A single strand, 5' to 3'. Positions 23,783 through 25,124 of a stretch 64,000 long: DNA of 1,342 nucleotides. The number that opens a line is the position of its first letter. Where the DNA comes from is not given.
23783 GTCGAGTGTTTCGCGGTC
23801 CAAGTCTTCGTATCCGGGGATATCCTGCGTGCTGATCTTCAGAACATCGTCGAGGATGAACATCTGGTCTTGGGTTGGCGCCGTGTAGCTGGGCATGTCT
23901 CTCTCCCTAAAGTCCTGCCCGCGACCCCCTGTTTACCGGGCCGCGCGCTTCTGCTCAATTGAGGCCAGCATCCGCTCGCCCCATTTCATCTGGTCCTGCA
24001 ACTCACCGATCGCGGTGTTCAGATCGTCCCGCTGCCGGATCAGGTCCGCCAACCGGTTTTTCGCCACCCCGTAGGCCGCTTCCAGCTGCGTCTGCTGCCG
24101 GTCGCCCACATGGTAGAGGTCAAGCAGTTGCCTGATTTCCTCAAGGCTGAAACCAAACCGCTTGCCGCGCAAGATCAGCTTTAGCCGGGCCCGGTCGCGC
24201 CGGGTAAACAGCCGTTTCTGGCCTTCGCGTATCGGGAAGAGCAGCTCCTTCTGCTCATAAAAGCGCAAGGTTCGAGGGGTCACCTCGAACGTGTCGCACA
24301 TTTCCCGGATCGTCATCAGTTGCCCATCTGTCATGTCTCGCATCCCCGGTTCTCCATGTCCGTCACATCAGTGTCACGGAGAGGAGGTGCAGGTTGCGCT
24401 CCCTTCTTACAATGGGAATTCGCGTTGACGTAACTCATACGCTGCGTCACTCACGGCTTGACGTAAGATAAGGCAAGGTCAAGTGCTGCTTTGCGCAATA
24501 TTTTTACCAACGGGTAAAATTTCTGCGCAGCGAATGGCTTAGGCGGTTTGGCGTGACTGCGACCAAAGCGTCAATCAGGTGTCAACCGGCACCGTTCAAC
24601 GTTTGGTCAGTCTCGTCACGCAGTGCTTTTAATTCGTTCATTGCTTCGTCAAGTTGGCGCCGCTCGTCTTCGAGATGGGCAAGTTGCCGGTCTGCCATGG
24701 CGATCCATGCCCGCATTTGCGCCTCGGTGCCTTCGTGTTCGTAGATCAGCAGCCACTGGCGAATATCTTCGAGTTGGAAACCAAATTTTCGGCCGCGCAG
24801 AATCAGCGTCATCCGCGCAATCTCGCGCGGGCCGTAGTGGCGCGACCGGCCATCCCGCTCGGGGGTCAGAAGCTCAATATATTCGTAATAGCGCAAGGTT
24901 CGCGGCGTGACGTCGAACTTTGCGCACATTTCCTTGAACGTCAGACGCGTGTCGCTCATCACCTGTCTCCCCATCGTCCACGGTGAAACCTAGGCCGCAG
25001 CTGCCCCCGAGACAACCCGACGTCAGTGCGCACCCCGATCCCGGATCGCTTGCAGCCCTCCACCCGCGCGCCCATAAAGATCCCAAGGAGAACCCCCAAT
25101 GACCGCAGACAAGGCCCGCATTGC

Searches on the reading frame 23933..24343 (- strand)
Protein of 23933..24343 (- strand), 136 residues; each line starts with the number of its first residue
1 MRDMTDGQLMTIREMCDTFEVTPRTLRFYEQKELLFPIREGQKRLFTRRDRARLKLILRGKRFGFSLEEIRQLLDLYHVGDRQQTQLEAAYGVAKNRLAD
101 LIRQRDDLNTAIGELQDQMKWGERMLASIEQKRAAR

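Call 67: search_protein_families(library=pfam, proteins=[window:23933-24343:-], max_evalue=0.001)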
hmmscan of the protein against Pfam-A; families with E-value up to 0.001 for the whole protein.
window:23933-24343:- (136 aa): 3 families
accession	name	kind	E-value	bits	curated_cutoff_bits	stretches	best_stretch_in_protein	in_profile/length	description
PF13411.12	MerR_1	-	1.8e-16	60.4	21.6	1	10-75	1-67/69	MerR HTH family regulatory protein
PF09278.17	MerR-DNA-bind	-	1.3e-14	55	25.4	1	51-117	1-64/65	MerR, DNA binding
PF00376.29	MerR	-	1.5e-08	34.8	28.2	1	11-46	1-38/38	MerR family regulatory protein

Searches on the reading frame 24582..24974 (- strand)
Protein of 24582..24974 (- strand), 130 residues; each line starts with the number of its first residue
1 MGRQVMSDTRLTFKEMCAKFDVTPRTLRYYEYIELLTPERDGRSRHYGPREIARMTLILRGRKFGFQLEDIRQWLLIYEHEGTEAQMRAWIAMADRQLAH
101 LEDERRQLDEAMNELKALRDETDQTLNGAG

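Call 67: search_protein_families(library=pfam, proteins=[window:24582-24974:-], max_evalue=0.001)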
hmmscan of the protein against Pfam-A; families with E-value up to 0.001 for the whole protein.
window:24582-24974:- (130 aa): 3 families
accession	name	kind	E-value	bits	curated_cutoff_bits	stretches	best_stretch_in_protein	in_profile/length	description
PF13411.12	MerR_1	-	1.7e-14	54.1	21.6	1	12-75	2-66/69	MerR HTH family regulatory protein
PF09278.17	MerR-DNA-bind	-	1.6e-13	51.5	25.4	1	52-118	1-65/65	MerR, DNA binding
PF00376.29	MerR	-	5.2e-08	33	28.2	1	14-45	3-36/38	MerR family regulatory protein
